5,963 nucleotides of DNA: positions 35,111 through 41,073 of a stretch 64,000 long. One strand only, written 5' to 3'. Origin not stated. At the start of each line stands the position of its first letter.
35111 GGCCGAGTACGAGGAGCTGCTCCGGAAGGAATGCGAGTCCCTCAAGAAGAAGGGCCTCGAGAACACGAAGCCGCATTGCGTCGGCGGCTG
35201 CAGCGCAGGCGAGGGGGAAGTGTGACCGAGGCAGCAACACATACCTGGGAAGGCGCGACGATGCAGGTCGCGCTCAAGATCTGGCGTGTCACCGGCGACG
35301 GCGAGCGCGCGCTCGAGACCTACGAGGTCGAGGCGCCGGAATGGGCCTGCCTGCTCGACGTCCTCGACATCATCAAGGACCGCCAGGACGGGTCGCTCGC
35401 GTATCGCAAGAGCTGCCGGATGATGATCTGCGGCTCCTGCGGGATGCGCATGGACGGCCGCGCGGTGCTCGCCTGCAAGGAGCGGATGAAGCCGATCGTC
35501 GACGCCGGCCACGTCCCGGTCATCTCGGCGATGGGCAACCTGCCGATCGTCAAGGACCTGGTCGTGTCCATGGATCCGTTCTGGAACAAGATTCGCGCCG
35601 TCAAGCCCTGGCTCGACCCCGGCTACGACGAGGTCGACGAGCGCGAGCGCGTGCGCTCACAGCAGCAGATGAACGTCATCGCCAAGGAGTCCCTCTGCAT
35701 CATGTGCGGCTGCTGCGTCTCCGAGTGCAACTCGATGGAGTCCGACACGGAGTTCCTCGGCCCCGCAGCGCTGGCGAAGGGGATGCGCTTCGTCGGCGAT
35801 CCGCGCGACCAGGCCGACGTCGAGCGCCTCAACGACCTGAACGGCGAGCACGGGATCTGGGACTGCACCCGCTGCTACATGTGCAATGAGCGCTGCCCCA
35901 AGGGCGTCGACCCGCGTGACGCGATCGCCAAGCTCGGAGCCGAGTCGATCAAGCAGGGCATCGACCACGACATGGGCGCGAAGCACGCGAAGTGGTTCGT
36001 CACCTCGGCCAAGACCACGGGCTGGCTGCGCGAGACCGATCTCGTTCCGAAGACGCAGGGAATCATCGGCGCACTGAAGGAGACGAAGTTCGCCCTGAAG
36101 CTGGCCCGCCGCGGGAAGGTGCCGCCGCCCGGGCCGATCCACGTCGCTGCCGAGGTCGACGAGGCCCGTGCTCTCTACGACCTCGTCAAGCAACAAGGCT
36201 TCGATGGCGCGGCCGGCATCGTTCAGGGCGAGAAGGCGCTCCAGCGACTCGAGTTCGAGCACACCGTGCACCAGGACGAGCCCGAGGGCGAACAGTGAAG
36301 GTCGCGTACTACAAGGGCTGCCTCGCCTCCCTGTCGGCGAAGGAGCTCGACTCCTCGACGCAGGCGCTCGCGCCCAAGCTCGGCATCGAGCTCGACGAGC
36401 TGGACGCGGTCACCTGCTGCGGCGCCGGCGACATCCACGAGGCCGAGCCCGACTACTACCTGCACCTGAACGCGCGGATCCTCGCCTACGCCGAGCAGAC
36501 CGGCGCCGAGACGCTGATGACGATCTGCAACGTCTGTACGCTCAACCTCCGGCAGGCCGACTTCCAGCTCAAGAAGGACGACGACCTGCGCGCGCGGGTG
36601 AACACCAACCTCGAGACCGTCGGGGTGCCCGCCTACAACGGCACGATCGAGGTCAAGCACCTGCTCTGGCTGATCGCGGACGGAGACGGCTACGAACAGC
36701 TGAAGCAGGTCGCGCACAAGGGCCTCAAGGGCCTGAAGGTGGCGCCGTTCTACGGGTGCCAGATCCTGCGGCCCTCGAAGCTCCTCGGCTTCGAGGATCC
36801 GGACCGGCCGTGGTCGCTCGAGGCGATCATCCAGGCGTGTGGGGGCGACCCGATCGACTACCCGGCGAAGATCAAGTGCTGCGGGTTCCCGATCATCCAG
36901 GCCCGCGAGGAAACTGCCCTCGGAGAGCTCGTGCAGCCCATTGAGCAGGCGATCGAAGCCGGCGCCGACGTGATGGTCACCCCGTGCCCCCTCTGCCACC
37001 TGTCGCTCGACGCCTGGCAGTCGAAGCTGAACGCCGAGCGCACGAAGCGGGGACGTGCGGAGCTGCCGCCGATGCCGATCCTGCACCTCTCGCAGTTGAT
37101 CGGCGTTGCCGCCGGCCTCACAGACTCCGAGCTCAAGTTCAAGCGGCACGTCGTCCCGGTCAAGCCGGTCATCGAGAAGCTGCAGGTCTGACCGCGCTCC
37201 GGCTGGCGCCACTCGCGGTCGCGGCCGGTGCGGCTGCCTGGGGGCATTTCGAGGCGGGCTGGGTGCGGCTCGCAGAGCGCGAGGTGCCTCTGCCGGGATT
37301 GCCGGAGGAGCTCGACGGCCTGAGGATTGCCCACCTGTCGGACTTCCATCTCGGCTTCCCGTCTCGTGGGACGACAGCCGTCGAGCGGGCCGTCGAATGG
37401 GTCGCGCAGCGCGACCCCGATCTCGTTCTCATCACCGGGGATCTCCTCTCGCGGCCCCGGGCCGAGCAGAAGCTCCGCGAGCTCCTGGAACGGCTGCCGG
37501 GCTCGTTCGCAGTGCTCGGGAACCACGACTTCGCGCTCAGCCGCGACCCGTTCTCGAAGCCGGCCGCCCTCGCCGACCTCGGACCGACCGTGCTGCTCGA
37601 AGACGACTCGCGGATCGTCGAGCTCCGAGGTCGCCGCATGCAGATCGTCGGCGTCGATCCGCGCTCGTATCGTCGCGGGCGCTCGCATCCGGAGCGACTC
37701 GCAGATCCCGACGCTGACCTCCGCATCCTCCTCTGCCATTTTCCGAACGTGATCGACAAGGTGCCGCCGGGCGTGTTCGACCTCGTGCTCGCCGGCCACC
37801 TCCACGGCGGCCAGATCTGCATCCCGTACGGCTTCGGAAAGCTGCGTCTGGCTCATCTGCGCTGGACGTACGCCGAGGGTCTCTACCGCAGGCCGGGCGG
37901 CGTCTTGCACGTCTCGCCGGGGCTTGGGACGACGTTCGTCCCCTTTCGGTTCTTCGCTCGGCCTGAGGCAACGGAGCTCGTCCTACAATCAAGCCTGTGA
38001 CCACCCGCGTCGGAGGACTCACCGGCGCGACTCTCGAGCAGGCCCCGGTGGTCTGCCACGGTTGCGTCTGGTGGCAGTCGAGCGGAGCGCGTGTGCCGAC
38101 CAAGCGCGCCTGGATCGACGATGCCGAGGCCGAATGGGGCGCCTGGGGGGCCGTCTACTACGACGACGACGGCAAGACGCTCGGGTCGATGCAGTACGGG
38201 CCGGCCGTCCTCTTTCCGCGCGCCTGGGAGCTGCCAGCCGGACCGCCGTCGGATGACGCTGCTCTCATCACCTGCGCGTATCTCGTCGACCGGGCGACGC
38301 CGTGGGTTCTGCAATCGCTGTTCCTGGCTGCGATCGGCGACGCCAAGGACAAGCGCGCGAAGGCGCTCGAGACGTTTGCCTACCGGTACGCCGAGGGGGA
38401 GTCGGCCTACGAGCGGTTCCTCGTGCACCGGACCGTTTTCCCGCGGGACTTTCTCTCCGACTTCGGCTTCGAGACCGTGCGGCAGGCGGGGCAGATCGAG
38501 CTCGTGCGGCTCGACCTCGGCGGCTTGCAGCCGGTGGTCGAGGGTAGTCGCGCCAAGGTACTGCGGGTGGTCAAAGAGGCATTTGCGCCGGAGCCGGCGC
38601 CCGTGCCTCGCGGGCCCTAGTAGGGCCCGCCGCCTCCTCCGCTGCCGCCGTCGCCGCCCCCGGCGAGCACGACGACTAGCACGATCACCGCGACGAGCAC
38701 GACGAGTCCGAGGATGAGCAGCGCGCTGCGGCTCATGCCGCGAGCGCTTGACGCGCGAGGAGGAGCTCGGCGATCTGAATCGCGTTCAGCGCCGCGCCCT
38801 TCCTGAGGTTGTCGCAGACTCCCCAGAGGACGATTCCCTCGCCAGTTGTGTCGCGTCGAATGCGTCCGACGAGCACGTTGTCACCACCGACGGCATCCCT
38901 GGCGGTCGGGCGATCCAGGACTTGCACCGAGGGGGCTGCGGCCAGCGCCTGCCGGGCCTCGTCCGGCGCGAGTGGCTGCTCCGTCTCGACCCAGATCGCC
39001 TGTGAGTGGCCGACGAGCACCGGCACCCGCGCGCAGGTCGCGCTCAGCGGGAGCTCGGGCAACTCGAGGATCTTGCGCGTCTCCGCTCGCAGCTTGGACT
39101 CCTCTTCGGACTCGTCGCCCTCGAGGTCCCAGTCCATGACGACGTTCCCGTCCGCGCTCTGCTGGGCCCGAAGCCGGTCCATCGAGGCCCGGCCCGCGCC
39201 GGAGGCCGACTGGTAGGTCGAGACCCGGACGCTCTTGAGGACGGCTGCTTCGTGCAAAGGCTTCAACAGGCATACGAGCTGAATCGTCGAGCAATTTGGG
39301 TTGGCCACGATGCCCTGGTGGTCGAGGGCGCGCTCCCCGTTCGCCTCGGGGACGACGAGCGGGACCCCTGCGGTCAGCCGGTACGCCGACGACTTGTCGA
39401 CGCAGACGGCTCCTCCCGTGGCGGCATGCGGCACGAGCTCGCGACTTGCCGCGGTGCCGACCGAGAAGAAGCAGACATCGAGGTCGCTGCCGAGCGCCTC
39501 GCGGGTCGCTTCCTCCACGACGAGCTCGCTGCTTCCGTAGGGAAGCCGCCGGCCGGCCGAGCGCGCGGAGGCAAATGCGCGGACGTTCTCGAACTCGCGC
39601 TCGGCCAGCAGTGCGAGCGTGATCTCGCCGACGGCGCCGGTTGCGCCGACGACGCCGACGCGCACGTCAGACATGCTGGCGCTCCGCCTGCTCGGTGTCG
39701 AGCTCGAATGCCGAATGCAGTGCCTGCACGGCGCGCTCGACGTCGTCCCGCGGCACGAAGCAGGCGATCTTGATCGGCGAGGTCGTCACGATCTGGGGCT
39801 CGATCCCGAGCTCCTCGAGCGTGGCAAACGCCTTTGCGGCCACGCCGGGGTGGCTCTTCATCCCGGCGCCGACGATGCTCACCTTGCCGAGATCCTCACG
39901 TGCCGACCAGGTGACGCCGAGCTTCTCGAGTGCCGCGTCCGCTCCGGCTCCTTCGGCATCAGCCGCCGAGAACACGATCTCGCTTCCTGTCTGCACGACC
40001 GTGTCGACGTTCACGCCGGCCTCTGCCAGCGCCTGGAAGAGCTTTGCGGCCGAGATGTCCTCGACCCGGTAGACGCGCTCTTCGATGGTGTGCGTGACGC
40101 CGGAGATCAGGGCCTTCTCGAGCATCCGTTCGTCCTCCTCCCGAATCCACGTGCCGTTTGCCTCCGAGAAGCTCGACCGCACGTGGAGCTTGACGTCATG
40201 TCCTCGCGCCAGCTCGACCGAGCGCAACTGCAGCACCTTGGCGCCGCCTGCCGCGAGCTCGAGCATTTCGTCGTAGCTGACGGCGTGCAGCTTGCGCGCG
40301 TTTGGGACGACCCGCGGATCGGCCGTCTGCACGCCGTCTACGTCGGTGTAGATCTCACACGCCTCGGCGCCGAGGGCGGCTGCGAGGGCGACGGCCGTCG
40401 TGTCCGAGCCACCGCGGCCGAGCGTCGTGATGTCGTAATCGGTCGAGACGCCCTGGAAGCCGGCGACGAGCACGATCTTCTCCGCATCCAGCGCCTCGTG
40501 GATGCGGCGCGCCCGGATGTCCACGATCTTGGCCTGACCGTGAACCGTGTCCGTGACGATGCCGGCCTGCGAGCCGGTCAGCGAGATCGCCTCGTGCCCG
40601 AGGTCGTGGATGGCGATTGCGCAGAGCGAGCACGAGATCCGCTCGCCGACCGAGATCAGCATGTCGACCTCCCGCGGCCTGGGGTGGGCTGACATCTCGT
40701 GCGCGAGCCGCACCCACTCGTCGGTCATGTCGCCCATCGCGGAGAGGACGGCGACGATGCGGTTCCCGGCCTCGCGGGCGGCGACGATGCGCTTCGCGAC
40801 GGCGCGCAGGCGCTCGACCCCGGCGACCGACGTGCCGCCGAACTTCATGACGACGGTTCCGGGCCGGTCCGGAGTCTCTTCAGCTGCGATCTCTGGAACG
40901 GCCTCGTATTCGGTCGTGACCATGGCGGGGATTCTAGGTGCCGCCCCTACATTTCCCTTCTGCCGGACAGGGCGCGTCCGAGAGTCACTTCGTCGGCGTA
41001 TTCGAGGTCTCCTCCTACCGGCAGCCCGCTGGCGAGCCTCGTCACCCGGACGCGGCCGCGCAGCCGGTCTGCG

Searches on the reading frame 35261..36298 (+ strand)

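Call 10: search_protein_families(library=pfam, proteins=[window:35261-36298:+], max_evalue=0.001)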
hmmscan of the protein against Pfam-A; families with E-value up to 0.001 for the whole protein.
window:35261-36298:+ (345 aa): 6 families
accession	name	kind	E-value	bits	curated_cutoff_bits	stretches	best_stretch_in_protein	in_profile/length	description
PF13085.11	Fer2_3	-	6.6e-25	87.6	27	1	5-108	2-106/107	2Fe-2S iron-sulfur cluster binding domain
PF13183.11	Fer4_8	-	4e-12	46.9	27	1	145-216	4-68/68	4Fe-4S dicluster domain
PF13534.11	Fer4_17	-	1.9e-07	32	22.2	1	146-217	2-61/61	4Fe-4S dicluster domain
PF13237.11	Fer4_10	-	5.7e-07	29.8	25.5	1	140-213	3-53/53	4Fe-4S dicluster domain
PF13187.11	Fer4_9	-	6.7e-05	23.3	27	0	188-215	23-50/52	4Fe-4S dicluster domain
PF12838.12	Fer4_7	-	0.00086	20.2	27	0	196-216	32-52/52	4Fe-4S dicluster domain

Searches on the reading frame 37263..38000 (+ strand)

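Call 10: search_protein_families(library=pfam, proteins=[window:37263-38000:+], max_evalue=0.001)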
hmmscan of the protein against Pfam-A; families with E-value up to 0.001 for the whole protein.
window:37263-38000:+ (245 aa): 2 families
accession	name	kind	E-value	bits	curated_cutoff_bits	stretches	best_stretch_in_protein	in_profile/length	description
PF00149.33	Metallophos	-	1.2e-15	58.9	21.5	1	20-182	1-190/191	Calcineurin-like phosphoesterase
PF12850.12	Metallophos_2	-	8e-08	32.9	27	1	20-182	1-118/154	Calcineurin-like phosphoesterase superfamily domain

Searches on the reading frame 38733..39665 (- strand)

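Call 10: search_protein_families(library=pfam, proteins=[window:38733-39665:-], max_evalue=0.001)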
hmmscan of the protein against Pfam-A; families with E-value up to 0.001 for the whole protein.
window:38733-39665:- (310 aa): 2 families
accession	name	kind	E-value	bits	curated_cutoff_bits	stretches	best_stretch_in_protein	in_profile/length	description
PF02774.23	Semialdhyde_dhC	-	1.5e-36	126.7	26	1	134-289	1-184/184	Semialdehyde dehydrogenase, dimerisation domain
PF01118.30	Semialdhyde_dh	-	1.2e-24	87.4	26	1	2-112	1-117/121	Semialdehyde dehydrogenase, NAD binding domain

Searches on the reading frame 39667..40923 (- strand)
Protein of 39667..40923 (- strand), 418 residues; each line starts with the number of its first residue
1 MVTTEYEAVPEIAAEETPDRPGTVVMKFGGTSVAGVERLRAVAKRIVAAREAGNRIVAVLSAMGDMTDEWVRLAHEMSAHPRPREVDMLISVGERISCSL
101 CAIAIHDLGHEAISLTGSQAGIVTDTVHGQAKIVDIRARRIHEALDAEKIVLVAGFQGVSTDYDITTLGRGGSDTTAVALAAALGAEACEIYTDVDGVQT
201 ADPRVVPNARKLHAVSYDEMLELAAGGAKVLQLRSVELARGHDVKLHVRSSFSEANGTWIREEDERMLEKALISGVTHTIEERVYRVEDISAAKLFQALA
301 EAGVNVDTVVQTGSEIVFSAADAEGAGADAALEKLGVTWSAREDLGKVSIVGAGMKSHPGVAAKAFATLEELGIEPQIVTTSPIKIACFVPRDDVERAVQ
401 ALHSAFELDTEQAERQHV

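Call 10: search_protein_families(library=pfam, proteins=[window:39667-40923:-], max_evalue=0.001)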
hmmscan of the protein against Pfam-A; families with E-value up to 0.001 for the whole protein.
window:39667-40923:- (418 aa): 4 families
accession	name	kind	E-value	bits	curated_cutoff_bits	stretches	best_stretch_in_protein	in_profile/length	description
PF00696.33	AA_kinase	-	3.4e-52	177.9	24.9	1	23-250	2-234/234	Amino acid kinase family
PF22468.2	ACT_9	-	4e-28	97.4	27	2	348-406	1-61/61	ACT domain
PF13840.12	ACT_7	-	4.5e-15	55.7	27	1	341-404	2-65/65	ACT domain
PF01842.31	ACT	-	1e-08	35.2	27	1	292-335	14-61/66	ACT domain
